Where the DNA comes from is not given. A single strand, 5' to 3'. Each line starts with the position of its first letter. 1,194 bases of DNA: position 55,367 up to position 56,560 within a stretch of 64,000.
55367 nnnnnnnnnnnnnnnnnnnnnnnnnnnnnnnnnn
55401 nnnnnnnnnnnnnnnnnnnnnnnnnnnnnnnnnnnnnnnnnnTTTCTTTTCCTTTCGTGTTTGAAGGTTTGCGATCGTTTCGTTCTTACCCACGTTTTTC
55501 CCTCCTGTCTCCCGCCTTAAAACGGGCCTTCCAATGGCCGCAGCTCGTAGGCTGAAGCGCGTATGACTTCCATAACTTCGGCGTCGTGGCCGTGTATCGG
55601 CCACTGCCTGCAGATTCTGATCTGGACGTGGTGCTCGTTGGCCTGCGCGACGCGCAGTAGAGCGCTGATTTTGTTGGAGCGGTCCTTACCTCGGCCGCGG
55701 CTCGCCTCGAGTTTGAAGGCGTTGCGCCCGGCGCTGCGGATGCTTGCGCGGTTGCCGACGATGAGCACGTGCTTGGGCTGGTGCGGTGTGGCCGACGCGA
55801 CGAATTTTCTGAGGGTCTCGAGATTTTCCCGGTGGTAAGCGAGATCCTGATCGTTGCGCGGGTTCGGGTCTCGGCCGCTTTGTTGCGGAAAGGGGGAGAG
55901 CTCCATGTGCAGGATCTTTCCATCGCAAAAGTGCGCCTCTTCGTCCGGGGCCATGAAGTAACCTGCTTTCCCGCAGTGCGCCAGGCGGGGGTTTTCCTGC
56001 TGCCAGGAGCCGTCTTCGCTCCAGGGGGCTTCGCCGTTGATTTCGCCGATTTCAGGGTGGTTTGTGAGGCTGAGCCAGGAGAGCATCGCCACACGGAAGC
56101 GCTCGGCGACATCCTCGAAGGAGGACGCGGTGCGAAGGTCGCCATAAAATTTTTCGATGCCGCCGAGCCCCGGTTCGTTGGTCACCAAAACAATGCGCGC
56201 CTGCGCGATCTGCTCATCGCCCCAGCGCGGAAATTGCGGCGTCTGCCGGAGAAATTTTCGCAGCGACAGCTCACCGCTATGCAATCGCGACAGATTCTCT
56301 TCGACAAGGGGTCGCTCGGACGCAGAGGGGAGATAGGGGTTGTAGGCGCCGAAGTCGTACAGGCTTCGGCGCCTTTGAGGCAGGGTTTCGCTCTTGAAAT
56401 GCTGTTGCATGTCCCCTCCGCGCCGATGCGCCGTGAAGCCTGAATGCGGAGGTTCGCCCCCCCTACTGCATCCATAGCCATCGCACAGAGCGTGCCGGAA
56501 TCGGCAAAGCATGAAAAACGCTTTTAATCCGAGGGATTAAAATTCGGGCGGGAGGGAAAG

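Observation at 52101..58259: Low-G+C five-gene envelope-lipoprotein island apparently driven by a sigma-54 promoter and a divergent enhancer-binding protein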

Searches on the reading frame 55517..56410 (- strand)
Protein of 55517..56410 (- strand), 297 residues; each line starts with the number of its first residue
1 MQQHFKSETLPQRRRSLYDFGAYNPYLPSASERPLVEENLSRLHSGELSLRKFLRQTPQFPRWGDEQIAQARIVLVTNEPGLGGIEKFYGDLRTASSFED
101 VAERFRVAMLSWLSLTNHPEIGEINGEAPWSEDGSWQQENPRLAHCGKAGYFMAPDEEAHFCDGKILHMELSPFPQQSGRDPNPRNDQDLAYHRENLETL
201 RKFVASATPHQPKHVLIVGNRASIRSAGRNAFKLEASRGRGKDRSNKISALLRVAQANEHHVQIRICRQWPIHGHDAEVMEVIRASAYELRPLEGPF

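Call 3: search_protein_families(library=pfam, proteins=[window:55517-56410:-], max_evalue=0.1)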
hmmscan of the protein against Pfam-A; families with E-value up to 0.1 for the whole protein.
window:55517-56410:- (297 aa): 1 family
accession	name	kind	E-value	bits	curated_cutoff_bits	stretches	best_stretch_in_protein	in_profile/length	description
PF16191.10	E1_4HB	-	0.02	15.3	25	0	171-190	40-59/70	Ubiquitin-activating enzyme E1 four-helix bundle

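Call 6: search_protein_families(library=ncbifam, proteins=[window:55517-56410:-], max_evalue=0.1)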
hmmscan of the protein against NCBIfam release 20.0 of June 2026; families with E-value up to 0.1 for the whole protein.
window:55517-56410:- (297 aa): 0 families

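Call 7: search_protein_families(library=padloc, proteins=[window:55517-56410:-], max_evalue=0.1)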
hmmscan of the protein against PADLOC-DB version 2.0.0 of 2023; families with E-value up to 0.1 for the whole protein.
window:55517-56410:- (297 aa): 0 families

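Call 9: find_related_loci(query=window:55517-56410:-, collection=genome_contigs, flank=10000)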
Query window:55517-56410:- (297 aa) in genome_contigs; peptide patterns used: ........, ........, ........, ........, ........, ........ (x = any residue, [..] = any of these).
50 stretches matched a pattern, but none encodes a relative of the query by tblastn (E <= 1e-3).
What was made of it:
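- Tried and rejected: The first genome scan with the single 297-aa protein found nothing (call 9).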

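Call 12: find_homologous_proteins(query=window:55517-56410:-, max_evalue=0.001)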
Query window:55517-56410:- (297 aa): 28 proteins with E <= 0.001 among 1123 candidates.
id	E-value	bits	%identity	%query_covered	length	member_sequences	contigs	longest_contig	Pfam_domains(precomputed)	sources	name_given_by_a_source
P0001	3.3e-201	685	100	100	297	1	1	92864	-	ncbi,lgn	-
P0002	8.6e-109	382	58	97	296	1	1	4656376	-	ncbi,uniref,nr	ncbi:hypothetical protein DESUT3_41100 [Desulfuromonas versatilis]|uniref:Uncharacterized protein n=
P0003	1.2e-108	381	60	93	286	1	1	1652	-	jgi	jgi:hypothetical protein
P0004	1.2e-106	375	59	95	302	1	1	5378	-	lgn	-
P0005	3.4e-105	370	57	94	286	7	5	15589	-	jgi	jgi:hypothetical protein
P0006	4.2e-103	363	56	96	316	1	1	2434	-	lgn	-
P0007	5.6e-100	353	54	97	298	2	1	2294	-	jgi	jgi:hypothetical protein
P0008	3.2e-98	347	51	97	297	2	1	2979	-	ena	-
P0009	4.5e-98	347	52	98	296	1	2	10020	-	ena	-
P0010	5.8e-97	343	53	95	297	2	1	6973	-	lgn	-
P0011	7.6e-97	343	54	96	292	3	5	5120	-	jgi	jgi:hypothetical protein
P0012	2.7e-96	341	54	97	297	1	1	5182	-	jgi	jgi:hypothetical protein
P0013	2.2e-94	335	53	93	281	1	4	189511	-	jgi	jgi:hypothetical protein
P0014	2.8e-93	331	50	98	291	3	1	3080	-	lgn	-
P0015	1.2e-92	329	52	95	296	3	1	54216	-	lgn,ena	-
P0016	1.3e-92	329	53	98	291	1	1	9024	-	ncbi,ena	-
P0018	1.5e-91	325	54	94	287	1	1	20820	-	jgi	jgi:hypothetical protein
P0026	4.4e-84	301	49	94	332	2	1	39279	-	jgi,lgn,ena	-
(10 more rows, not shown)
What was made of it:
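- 55517..56410 (-): 297-aa cytoplasmic protein of unknown function. It is the invariant partner of the bEBP. 28 homologues among 5.8 billion proteins (call 12).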

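Call 13: find_encoding_contigs(protein=P0002, flank=10000, max_places=2)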
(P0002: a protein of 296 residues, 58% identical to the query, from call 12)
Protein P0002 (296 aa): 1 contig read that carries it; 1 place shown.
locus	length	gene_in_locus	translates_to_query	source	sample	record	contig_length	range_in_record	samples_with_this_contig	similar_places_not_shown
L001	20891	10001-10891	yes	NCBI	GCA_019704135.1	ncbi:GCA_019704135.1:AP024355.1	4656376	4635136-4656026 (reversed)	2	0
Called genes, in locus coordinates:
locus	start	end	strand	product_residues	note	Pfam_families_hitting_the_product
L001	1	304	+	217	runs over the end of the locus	PF00730:HhH-GPD, PF00633:HHH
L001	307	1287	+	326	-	PF12974:Phosphonate-bd (faint), PF16868:NMT1_3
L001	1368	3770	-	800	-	PF00912:Transgly, PF00905:Transpeptidase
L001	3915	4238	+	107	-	-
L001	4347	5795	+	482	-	PF00224:PK, PF02887:PK_C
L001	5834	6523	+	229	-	PF06508:QueC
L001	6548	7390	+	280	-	PF02649:GCHY-1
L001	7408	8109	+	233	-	PF01983:CofC (weak), PF09837:DUF2064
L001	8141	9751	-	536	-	PF00158:Sigma54_activat, PF14532:Sigma54_activ_2 (weak), PF01078:Mg_chelatase (faint), PF25601:AAA_lid_14 (weak)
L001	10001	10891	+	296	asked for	-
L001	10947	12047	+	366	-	PF00072:Response_reg, PF00990:GGDEF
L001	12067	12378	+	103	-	-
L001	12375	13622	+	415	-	-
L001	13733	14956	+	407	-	PF01773:Nucleos_tra2_N, PF07670:Gate, PF07662:Nucleos_tra2_C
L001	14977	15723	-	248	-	-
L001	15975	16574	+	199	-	PF01966:HD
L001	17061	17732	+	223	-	PF01618:MotA_ExbB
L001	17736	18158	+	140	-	PF02472:ExbD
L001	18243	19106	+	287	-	-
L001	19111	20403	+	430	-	-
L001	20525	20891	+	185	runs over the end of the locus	PF00691:OmpA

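Call 14: find_encoding_contigs(protein=P0013, flank=10000, max_places=2)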
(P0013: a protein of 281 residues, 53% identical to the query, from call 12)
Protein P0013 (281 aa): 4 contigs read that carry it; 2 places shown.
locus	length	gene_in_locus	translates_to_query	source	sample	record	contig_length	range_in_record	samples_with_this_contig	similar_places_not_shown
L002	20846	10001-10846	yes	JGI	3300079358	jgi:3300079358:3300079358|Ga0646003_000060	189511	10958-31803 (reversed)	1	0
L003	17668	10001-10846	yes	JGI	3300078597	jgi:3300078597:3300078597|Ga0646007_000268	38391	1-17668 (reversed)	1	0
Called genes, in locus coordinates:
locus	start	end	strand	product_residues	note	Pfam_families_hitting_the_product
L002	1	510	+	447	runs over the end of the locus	PF02310:B12-binding, PF04055:Radical_SAM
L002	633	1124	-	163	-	PF00072:Response_reg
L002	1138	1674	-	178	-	PF00072:Response_reg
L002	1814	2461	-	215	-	PF00072:Response_reg, PF08281:Sigma70_r4_2 (weak), PF00196:GerE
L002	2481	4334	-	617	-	PF00989:PAS (faint), PF13188:PAS_8 (faint), PF13426:PAS_9 (faint), PF08448:PAS_4 (faint), PF07730:HisKA_3, PF02518:HATPase_c, PF13581:HATPase_c_2 (weak)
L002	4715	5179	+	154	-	PF00072:Response_reg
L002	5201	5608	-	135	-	PF01814:Hemerythrin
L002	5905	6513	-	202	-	PF13174:TPR_6 (faint)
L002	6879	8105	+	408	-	PF01773:Nucleos_tra2_N, PF07670:Gate, PF07662:Nucleos_tra2_C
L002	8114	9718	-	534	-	PF00158:Sigma54_activat, PF14532:Sigma54_activ_2, PF07728:AAA_5 (weak), PF25601:AAA_lid_14 (weak)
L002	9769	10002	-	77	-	-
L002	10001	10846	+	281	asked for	-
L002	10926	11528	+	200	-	PF00072:Response_reg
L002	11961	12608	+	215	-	PF00072:Response_reg, PF00196:GerE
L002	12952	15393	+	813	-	PF01590:GAF (weak), PF08448:PAS_4, PF00989:PAS, PF08447:PAS_3, PF08448:PAS_4, PF13426:PAS_9 (weak), PF02518:HATPase_c, PF00072:Response_reg, +1 more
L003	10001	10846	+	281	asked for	-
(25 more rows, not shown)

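Call 15: find_encoding_contigs(protein=P0001, flank=10000, max_places=2)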
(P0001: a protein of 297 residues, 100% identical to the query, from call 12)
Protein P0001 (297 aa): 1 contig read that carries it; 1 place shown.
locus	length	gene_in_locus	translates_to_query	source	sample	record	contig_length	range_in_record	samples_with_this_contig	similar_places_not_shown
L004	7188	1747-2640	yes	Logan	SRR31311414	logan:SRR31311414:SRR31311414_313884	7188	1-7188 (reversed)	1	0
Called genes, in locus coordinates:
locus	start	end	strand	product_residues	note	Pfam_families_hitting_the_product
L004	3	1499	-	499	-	?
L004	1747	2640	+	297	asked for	-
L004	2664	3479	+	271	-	PF05818:TraT, PF13441:Gly-zipper_YMGG, PF13488:Gly-zipper_Omp (weak)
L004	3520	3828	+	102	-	PF14110:DUF4282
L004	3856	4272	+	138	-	-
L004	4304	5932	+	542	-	-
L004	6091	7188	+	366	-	?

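Call 19: find_encoding_contigs(protein=P0015, flank=10000, max_places=2)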
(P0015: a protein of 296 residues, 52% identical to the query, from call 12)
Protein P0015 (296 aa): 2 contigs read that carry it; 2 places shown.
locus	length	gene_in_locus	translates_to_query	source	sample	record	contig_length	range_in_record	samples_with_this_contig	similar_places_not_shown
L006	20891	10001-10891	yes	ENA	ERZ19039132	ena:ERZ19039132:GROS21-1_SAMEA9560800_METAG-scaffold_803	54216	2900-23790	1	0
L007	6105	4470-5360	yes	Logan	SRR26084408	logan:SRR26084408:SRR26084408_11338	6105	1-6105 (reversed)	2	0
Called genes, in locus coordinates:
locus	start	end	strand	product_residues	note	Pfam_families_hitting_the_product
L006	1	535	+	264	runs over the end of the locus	PF13191:AAA_16 (weak), PF13604:AAA_30 (weak), PF09848:SLFN-g3_helicase (weak), PF13401:AAA_22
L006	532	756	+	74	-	-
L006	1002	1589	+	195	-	-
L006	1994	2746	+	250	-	-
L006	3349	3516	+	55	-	-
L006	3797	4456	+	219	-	-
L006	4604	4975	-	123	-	-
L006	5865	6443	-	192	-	PF13238:AAA_18 (weak), PF01202:SKI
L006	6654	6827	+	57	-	-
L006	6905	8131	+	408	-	PF01773:Nucleos_tra2_N, PF07670:Gate, PF07662:Nucleos_tra2_C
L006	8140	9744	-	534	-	PF00158:Sigma54_activat, PF14532:Sigma54_activ_2 (weak), PF07728:AAA_5 (weak), PF25601:AAA_lid_14 (weak)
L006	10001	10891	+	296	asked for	-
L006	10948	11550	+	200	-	PF00072:Response_reg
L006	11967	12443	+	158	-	-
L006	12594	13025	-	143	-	PF14489:QueF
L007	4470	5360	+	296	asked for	-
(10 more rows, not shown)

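Call 20: find_encoding_contigs(protein=P0026, flank=10000, max_places=2)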
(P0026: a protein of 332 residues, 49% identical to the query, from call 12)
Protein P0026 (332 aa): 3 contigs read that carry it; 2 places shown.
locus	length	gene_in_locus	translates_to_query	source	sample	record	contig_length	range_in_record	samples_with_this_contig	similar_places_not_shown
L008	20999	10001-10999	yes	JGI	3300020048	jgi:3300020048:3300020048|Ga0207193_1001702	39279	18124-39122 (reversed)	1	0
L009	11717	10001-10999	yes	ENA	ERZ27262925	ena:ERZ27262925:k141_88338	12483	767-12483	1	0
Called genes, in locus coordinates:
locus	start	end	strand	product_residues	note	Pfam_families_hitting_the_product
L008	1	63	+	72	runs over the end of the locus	?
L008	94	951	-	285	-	PF01261:AP_endonuc_2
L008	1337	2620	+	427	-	PF01053:Cys_Met_Meta_PP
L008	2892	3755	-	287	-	PF01048:PNP_UDP_1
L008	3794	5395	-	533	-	PF00158:Sigma54_activat, PF14532:Sigma54_activ_2 (weak), PF01078:Mg_chelatase (faint), PF07728:AAA_5 (weak), PF25601:AAA_lid_14 (weak)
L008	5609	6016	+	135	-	PF00072:Response_reg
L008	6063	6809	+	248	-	-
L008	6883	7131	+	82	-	-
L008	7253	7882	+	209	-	PF05708:Peptidase_C92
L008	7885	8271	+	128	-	PF12870:DUF4878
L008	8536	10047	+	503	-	PF00023:Ank (faint), PF13606:Ank_3 (faint), PF13637:Ank_4 (faint), PF13857:Ank_5 (faint), PF12796:Ank_2 (weak)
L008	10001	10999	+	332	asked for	-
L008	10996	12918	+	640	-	PF00027:cNMP_binding, PF00939:Na_sulph_symp, PF03600:CitMHS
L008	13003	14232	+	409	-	PF01773:Nucleos_tra2_N, PF07670:Gate, PF07662:Nucleos_tra2_C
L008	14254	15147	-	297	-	PF01435:Peptidase_M48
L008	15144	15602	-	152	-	-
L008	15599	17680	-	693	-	PF05226:CHASE2, PF00211:Guanylate_cyc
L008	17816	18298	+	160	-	PF09835:DUF2062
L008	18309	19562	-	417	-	PF07690:MFS_1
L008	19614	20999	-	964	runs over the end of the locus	PF02743:dCache_1, PF00672:HAMP, PF00989:PAS, PF08448:PAS_4, PF13426:PAS_9, PF00512:HisKA (weak), PF02518:HATPase_c, PF00072:Response_reg, +1 more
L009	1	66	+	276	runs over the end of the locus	?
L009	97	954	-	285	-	PF01261:AP_endonuc_2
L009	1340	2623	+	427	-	PF01053:Cys_Met_Meta_PP, PF01041:DegT_DnrJ_EryC1 (faint)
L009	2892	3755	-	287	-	PF01048:PNP_UDP_1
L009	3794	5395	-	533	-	PF00158:Sigma54_activat, PF14532:Sigma54_activ_2 (weak), PF01078:Mg_chelatase (faint), PF07728:AAA_5 (weak), PF25601:AAA_lid_14 (weak)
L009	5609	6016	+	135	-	PF00072:Response_reg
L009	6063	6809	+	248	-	-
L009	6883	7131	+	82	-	-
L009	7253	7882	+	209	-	PF05708:Peptidase_C92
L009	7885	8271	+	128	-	PF12870:DUF4878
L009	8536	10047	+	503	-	PF00023:Ank (faint), PF13606:Ank_3 (faint), PF13637:Ank_4 (faint), PF13857:Ank_5 (faint), PF12796:Ank_2 (weak)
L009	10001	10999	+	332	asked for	-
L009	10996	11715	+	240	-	?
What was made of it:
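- A PNP_UDP_1 gene lies next to the bEBP in L008/L009 (call 20).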

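Call 28: find_related_loci(query=A2, collection=genome_contigs, flank=10000)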
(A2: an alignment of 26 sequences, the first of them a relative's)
Query A2 (297 aa) in genome_contigs; peptide patterns used: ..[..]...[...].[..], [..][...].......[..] (x = any residue, [..] = any of these).
50 stretches matched a pattern; 3 encode a relative of the query (tblastn E <= 1e-3); 3 distinct loci.
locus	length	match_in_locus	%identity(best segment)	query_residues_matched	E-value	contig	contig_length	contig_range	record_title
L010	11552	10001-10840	51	14-293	1e-96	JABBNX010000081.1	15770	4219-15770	MAG: Proteobacteria bacterium isolate G2_21 NODE_2013_length_15770_cov_5.40045, whole genome shotgun sequence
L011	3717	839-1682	62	14-295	6e-82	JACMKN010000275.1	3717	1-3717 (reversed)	MAG: Deltaproteobacteria bacterium isolate ES-bin-228 ES-bin-228-contig-k141_10214044, whole genome shotgun sequence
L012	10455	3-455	47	143-293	1e-40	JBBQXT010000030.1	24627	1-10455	MAG: Geobacterales bacterium isolate Co_metawrap_2127 Cmw_2127_k141_9749914_length_24627_cov_13.0000, whole genome shotg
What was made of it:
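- Tried and rejected: The alignment scan found three loci (call 28).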

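Call 29: predict_structure(alignment_id=A2)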
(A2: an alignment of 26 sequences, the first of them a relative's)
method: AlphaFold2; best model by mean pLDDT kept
length: 297 residues; sequences in the alignment: 26
mean_pLDDT: 84.8   pTM: 0.86
mean pLDDT of the five models: 84.8, 75.4, 75.2, 74.5, 71.5
residues with pLDDT >= 90: 152; 70-90: 105; 50-70: 25; < 50: 15
segments of 3 or more residues with pLDDT < 50: 1-5, 177-180, 182-185
pLDDT, mean of each block of 10 residues (from residue 1): 59 94 94 93 96 87 95 89 80 95 94 88 68 84 92 90 92 57 53 92 94 92 87 77 83 86 90 80 86 69
secondary structure, 60 per line:
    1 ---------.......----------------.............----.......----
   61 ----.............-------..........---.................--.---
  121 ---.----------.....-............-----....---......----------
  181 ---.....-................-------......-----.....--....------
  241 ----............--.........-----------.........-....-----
elements in order: H10-16 H33-45 H50-56 H65-70 E71-77 H85-94 H98-114 H135-139 H141-152 H158-161 E165-170 H184-188 H190-205 E213-218 E224-228 E231-234 H245-256 E262-267 E279-284 E289-292
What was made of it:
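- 55517..56410 (-): AF2 model with pLDDT 84.8 and pTM 0.86 (call 29).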

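Call 31: search_protein_representatives(alignment_id=A2)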
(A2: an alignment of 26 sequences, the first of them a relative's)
Query: 26 sequences, 298 profile positions. Proteins with E-value up to 0.001 (for the whole library): 19; up to 1e-10: 18; up to 1e-30: 8. The best 19 are listed.
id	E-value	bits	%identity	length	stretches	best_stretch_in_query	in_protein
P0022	1.2e-153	527.1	-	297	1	4-296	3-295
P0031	2.7e-74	266.5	-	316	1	7-276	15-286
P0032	1.8e-61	224.5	-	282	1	9-275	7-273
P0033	1.1e-56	208.7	-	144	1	153-294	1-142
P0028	8.4e-55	202.5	-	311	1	4-134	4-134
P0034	2.7e-54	200.9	-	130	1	11-138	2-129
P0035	1.3e-34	136.3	-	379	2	8-189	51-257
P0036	5.8e-32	127.6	-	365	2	12-179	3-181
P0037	3.4e-29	118.5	-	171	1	117-275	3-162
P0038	1.4e-25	106.6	-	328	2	10-189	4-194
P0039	2.9e-22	95.7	-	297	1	52-271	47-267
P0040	1.7e-18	83.3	-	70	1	234-295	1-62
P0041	3.4e-18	82.3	-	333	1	44-190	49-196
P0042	1.4e-17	80.3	-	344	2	28-194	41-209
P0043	4.4e-15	72.2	-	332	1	9-189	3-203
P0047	1.7e-05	40.7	-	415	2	49-128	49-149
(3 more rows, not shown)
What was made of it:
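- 55517..56410 (-): 19 clusters among 1.84 billion representatives by profile search (call 31).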

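Call 33: fold_search(model_id=the predicted structure, library=pdb)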
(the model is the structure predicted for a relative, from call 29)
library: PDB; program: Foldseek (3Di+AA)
matches with E <= 10: 584; with E <= 0.001: 0
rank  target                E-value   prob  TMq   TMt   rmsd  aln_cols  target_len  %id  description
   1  6zl6_A                5.6e-02  0.35  0.24  0.23  12.2       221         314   11  Crystal Structure of UDP-Glucuronic acid 4-epimerase from Bacillus cereus in complex with UDP and NAD (released 2020-07-29)
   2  4rz2_B                8.4e-02  0.10  0.16  0.17  16.8       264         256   12  Crystal structure of the MinD-like ATPase FlhG (released 2015-03-04)
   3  3vps_A                1.3e-01  0.33  0.25  0.24   9.9       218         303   14  Structure of a novel NAD dependent-NDP-hexosamine 5,6-dehydratase, TunA, involved in tunicamycin biosynthesis (released 2012-04-18)
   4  2wk5_C                1.8e-01  0.06  0.16  0.13  17.9       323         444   11  Structural features of native human thymidine phosphorylase and in complex with 5-iodouracil (released 2009-07-07)
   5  2xj9_A                2.0e-01  0.07  0.17  0.18  16.9       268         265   12  Dimer Structure of the bacterial cell division regulator MipZ (released 2011-07-13)
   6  6zll_A                2.1e-01  0.16  0.22  0.21  12.1       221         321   12  Crystal Structure of UDP-Glucuronic acid 4-epimerase from Bacillus cereus in complex with UDP-Galacturonic acid and NA (released 2020-07-29)
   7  8s4p_E                2.7e-01  0.11  0.21  0.17  16.0       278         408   12  Crystal structure of an Ene-reductase from Penicillium steckii (released 2025-03-05)
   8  2ec5_A                3.0e-01  0.08  0.22  0.11  20.3       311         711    8  Crystal structures reveal a thiol-protease like catalytic triad in the C-terminal region of Pasteurella multocida toxi (released 2007-03-06)
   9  2xj9_B                3.0e-01  0.06  0.15  0.16  17.4       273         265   10  Dimer Structure of the bacterial cell division regulator MipZ (released 2011-07-13)
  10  7pob_A                3.2e-01  0.06  0.15  0.12  18.3       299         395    8  An Irreversible, Promiscuous and Highly Thermostable Claisen-Condensation Biocatalyst Drives the Synthesis of Substitu (released 2022-09-21)
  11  7f5t_A                3.3e-01  0.07  0.21  0.12  15.1       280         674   10  Drosophila P5CS filament with glutamate (released 2022-05-18)
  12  6zlj_A                3.5e-01  0.11  0.21  0.21  12.6       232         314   13  Crystal Structure of UDP-Glucuronic acid 4-epimerase Y149F mutant from Bacillus cereus in complex with UDP-4-DEOXY-4-F (released 2020-07-29)
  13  8glc_B                3.5e-01  0.06  0.19  0.17  16.4       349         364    9  A1 AncAla: Adenylation domain 1 core construct from ancestral reconstruction of glycopeptide antibiotic biosynthesis,  (released 2023-12-06)
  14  3kru_A                3.7e-01  0.14  0.17  0.16  10.9       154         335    9  Crystal Structure of the Thermostable Old Yellow Enzyme from Thermoanaerobacter pseudethanolicus E39 (released 2009-12-08)
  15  3fzy_A                4.5e-01  0.11  0.15  0.19   8.7       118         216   14  Crystal Structure of Pre-cleavage Form of Cysteine Protease Domain from Vibrio cholerae RtxA Toxin (released 2009-02-17)
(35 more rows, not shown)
